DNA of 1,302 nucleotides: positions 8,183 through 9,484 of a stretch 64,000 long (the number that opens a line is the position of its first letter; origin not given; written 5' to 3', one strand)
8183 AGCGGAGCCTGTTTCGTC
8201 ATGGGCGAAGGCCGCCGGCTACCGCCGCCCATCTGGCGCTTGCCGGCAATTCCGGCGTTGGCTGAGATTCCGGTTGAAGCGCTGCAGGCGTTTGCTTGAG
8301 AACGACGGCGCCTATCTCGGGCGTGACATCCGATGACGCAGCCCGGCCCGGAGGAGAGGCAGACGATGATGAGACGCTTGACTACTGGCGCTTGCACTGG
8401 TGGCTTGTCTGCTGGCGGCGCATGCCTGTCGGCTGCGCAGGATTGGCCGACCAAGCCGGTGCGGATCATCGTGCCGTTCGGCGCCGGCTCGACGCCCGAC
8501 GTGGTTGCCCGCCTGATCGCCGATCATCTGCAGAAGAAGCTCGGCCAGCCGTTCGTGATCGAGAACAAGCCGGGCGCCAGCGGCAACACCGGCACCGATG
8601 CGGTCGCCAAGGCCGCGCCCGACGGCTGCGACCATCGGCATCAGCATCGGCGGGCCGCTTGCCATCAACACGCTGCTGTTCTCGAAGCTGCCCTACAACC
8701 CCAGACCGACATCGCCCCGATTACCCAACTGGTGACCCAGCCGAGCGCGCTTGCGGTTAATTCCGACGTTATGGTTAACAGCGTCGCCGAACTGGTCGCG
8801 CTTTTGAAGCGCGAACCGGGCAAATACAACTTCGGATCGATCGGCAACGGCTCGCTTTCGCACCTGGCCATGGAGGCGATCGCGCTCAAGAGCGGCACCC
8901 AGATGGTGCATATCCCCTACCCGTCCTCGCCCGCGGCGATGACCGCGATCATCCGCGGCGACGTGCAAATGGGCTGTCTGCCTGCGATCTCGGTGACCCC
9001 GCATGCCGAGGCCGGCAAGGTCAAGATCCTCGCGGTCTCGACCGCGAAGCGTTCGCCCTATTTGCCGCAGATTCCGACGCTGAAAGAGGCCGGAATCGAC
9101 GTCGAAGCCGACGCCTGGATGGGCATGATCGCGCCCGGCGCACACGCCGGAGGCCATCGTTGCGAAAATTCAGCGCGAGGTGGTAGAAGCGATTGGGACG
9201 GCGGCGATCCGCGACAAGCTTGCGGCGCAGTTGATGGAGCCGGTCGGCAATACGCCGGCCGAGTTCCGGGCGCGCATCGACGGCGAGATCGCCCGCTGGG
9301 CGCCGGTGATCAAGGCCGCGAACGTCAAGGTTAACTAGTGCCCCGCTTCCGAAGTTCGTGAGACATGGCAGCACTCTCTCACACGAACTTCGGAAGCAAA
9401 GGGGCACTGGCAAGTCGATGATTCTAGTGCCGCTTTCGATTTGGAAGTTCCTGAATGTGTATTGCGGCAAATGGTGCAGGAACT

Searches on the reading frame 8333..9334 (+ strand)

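Call 20: search_protein_families(library=pfam, proteins=[window:8333-9334:+], max_evalue=0.001)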
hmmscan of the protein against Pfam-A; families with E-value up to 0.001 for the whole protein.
window:8333-9334:+ (333 aa): 1 family
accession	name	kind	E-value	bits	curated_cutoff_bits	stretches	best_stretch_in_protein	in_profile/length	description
PF03401.19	TctC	-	3.5e-49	168.2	27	1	58-269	1-212/274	Tripartite tricarboxylate transporter family receptor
